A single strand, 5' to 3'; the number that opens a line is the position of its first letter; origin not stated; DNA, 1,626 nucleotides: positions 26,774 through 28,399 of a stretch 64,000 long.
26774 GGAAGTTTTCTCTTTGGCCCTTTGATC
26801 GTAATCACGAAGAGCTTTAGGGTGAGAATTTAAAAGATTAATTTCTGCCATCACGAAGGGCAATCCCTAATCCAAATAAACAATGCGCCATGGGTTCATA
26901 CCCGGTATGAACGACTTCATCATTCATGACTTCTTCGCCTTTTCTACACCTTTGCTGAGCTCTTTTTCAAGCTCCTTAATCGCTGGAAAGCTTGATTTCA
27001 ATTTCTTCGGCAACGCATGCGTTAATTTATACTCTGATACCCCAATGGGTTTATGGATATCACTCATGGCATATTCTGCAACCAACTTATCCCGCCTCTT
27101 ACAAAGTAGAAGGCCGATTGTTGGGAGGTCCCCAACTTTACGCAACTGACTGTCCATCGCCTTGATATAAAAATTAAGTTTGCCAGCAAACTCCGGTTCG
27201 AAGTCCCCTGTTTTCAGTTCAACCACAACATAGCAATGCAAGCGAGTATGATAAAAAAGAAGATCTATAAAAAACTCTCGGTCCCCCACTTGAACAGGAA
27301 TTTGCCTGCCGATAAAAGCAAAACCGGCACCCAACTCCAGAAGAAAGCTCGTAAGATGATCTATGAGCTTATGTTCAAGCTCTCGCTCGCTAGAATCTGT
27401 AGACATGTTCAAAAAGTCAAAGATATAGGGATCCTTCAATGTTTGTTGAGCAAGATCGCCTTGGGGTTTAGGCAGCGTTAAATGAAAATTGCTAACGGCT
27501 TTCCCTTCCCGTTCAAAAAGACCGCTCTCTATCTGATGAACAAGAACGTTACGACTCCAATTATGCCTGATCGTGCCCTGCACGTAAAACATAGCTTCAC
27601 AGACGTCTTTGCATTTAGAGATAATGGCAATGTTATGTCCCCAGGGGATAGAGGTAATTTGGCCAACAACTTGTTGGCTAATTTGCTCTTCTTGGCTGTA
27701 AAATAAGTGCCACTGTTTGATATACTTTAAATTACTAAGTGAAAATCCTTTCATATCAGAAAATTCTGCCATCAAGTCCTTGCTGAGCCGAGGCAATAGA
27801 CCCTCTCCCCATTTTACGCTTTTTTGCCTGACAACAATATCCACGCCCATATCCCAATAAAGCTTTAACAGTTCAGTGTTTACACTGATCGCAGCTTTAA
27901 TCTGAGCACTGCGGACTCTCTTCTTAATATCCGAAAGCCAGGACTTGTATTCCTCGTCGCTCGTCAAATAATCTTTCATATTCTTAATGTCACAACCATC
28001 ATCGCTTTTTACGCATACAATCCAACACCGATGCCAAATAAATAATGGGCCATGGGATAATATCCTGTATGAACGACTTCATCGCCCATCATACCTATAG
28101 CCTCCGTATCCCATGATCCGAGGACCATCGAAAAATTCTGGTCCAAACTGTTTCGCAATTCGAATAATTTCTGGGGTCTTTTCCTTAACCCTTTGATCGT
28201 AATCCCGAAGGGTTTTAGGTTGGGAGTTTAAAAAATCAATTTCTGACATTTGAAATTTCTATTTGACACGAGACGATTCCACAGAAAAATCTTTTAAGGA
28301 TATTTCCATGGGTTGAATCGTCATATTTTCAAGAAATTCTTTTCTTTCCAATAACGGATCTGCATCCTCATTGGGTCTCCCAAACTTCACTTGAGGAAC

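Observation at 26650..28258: YhcG/DUF1016 gene inserted with ~50-bp flanking direct repeats and a duplicated methyltransferase 5' end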

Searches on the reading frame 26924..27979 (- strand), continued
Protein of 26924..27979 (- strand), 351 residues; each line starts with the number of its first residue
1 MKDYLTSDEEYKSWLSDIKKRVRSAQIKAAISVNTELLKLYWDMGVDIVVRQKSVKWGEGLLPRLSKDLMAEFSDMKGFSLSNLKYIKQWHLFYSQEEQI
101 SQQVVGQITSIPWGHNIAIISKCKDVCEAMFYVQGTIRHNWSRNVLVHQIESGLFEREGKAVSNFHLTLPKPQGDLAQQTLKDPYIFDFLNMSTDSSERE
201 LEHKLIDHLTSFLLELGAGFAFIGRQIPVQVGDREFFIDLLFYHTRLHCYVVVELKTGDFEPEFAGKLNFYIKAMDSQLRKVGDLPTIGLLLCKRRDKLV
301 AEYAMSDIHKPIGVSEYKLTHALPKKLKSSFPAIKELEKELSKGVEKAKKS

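Call 30: find_encoding_contigs(protein=P0006, flank=4000, max_places=3)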
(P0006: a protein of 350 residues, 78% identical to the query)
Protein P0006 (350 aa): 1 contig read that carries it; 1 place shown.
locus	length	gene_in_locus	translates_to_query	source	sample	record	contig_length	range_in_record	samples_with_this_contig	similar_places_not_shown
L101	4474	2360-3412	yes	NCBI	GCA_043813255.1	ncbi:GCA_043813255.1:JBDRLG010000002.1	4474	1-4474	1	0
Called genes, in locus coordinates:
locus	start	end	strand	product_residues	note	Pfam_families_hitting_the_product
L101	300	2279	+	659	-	PF25023:TEN_YD-shell, PF19190:BACON_2 (faint), PF05593:RHS_repeat, PF25023:TEN_YD-shell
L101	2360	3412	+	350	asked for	PF17761:DUF1016_N, PF06250:YhcG_C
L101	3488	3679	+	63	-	-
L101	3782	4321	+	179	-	PF10543:ORF6N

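Call 42: search_protein_families(library=padloc, proteins=[window:26924-27979:-], max_evalue=0.01)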
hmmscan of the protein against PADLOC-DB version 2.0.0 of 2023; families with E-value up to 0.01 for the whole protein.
window:26924-27979:- (351 aa): 31 families (the best 25 are shown)
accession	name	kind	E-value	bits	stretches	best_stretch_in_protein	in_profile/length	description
PDLC04810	PDC-S02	-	8.6e-149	493.6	1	1-343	1-352/355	-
PDLC04795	PDC-S02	-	2.2e-144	479.1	1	6-343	19-352/357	-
PDLC04831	PDC-S02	-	3.8e-141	468.6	1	1-347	1-343/346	-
PDLC04803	PDC-S02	-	1.4e-98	327.9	1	75-340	6-263/269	-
PDLC04826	PDC-S02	-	2e-90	300.3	1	1-221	1-217/222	-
PDLC04807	PDC-S02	-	2e-83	278.5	1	8-342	10-336/351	-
PDLC04813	PDC-S02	-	5.9e-75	249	1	176-343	3-170/175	-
PDLC04822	PDC-S02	-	1.5e-63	213.2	1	10-298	9-289/294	-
PDLC04827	PDC-S02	-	2.7e-56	188.8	1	6-233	5-231/234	-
PDLC04811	PDC-S02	-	2.6e-53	178.4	1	5-172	6-169/172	-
PDLC04804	PDC-S02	-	5.1e-49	164.7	1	6-198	6-195/203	-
PDLC04798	PDC-S02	-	3.2e-48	162.7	1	178-342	48-214/222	-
PDLC04800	PDC-S02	-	1.4e-46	156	1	1-129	1-125/129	-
PDLC04820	PDC-S02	-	1e-41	141.1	1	10-318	25-303/332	-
PDLC01464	PD_DExK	-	5.9e-40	134.6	2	130-254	16-126/126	"CAS-I,CAS-II,CAS-III,CAS-IV,CAS-V,CAS-VI; associated"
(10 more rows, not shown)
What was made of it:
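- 26924..27979 (-): Intact YhcG/DUF1016 PD-(D/E)XK nuclease-family gene (351 aa). It is a PADLOC defence candidate (PDC-S02) and has been acquired horizontally. PADLOC PDC-S02, E = 9e-149 (call 42).
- On PADLOC defence candidate PDC-S02: E = 8.6e-149, full length (call 42).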

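Call 43: search_protein_families(library=ncbifam, proteins=[window:26924-27979:-])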
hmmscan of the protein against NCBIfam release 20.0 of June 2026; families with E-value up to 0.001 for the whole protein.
window:26924-27979:- (351 aa): 0 families

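Call 57: find_encoding_contigs(protein=P0013, flank=3500, max_places=10)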
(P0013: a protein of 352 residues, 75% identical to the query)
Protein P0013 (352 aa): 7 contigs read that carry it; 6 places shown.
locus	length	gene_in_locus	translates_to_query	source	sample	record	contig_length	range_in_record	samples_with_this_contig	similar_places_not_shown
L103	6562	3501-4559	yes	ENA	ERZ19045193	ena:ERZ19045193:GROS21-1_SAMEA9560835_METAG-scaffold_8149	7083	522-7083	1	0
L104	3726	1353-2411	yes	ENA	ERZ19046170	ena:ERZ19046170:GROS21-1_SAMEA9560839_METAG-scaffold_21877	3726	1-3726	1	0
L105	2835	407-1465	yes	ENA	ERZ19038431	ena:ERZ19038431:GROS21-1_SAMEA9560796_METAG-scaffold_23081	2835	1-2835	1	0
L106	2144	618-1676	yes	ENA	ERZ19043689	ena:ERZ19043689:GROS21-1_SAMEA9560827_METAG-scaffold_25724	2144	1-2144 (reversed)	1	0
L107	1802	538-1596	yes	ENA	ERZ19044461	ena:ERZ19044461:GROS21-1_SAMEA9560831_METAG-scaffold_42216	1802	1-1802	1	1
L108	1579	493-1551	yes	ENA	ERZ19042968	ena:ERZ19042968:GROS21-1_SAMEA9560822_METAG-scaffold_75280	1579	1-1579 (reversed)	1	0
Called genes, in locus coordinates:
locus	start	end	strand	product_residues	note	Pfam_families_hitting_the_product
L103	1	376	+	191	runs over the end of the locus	-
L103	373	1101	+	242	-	PF21661:DUF6860 (weak)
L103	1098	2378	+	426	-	PF06122:TraH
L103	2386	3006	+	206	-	PF01381:HTH_3, PF13413:HTH_25 (faint), PF13560:HTH_31 (weak)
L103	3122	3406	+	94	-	-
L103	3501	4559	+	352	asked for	PF17761:DUF1016_N, PF06250:YhcG_C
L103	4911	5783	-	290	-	PF01936:NYN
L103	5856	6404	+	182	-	PF00239:Resolvase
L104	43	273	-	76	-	-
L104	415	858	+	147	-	-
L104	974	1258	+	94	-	-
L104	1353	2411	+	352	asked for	PF17761:DUF1016_N, PF06250:YhcG_C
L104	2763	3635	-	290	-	PF01936:NYN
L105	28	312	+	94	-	-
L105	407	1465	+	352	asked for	PF17761:DUF1016_N, PF06250:YhcG_C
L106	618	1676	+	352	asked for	PF17761:DUF1016_N, PF06250:YhcG_C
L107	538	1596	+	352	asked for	PF17761:DUF1016_N, PF06250:YhcG_C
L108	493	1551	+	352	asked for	PF17761:DUF1016_N, PF06250:YhcG_C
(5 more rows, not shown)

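Call 58: find_encoding_contigs(protein=P0014, flank=3500, max_places=10)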
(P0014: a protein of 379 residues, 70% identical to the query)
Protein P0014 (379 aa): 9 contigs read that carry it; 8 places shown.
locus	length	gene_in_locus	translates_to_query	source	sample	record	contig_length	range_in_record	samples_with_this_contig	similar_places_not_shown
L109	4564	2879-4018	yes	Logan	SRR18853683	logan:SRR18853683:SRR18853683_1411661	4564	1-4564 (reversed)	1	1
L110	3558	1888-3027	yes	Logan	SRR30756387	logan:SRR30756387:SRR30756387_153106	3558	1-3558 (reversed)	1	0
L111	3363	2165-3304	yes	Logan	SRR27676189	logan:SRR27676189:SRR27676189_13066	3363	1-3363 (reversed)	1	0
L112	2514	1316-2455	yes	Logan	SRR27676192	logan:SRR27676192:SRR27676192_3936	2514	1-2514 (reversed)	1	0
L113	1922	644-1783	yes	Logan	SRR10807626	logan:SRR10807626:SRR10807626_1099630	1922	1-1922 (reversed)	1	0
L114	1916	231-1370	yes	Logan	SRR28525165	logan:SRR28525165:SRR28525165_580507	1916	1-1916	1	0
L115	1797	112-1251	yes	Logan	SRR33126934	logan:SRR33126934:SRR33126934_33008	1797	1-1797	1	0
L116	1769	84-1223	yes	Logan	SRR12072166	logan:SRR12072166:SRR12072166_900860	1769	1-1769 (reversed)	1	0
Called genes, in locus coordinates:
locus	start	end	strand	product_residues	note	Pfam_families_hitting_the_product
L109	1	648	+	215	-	?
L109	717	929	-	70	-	-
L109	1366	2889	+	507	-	PF12161:HsdM_N, PF02384:N6_Mtase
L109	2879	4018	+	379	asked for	PF17761:DUF1016_N, PF06250:YhcG_C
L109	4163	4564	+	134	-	?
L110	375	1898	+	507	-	PF12161:HsdM_N, PF02384:N6_Mtase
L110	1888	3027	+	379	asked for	PF17761:DUF1016_N, PF06250:YhcG_C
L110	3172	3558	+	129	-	?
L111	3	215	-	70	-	?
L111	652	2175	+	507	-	PF12161:HsdM_N, PF02384:N6_Mtase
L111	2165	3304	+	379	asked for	PF17761:DUF1016_N, PF06250:YhcG_C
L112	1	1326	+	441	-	?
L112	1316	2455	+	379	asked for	PF17761:DUF1016_N, PF06250:YhcG_C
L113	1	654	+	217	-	?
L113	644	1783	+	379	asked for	PF17761:DUF1016_N, PF06250:YhcG_C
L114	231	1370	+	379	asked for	PF17761:DUF1016_N, PF06250:YhcG_C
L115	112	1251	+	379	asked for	PF17761:DUF1016_N, PF06250:YhcG_C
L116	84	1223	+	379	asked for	PF17761:DUF1016_N, PF06250:YhcG_C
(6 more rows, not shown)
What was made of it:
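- Tried and rejected: All copies were in the same context (calls 57, 58).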

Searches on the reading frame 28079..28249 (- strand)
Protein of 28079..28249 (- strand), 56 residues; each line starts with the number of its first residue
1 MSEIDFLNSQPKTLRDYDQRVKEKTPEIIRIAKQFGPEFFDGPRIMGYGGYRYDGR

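Call 4: search_protein_families(library=pfam, proteins=[window:28079-28249:-])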
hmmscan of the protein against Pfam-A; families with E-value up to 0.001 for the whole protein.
window:28079-28249:- (56 aa): 0 families

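Call 47: find_homologous_proteins(query=window:28082-28249:-, max_evalue=0.001)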
Query seq(56 aa) (56 aa): 1 proteins with E <= 0.001 among 1 candidates.
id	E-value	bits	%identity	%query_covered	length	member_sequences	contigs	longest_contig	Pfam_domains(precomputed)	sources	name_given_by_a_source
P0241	4.9e-31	122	100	100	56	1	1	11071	-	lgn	-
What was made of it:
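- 28079..28249 (-): A': the first 56 codons plus TGA of a second, divergent MT218 allele. It is a pseudogene stump lying 9 nt after the ThDP stop, at a native ThDP/MT218 junction. It is unique in the protein database (call 47).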

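Call 48: find_encoding_contigs(protein=P0241, flank=10000, max_places=5)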
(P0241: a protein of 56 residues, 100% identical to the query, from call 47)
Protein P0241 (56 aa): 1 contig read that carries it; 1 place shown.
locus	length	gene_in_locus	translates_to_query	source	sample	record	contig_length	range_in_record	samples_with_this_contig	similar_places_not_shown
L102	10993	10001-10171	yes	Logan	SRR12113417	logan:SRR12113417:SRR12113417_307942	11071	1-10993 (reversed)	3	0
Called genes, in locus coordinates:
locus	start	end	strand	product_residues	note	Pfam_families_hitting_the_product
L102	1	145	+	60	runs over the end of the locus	-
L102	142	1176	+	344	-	PF17761:DUF1016_N, PF06250:YhcG_C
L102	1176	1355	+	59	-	-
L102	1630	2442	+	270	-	-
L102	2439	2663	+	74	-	-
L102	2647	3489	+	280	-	PF00106:adh_short, PF08659:KR (weak), PF13561:adh_short_C2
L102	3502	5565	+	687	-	PF02310:B12-binding (weak), PF04055:Radical_SAM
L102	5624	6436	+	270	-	PF00106:adh_short, PF08659:KR, PF13561:adh_short_C2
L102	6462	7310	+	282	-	PF00106:adh_short, PF13561:adh_short_C2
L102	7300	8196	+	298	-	PF05050:Methyltransf_21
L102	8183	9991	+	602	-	PF02776:TPP_enzyme_N, PF00205:TPP_enzyme_M, PF02775:TPP_enzyme_C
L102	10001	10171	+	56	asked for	-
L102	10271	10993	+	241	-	?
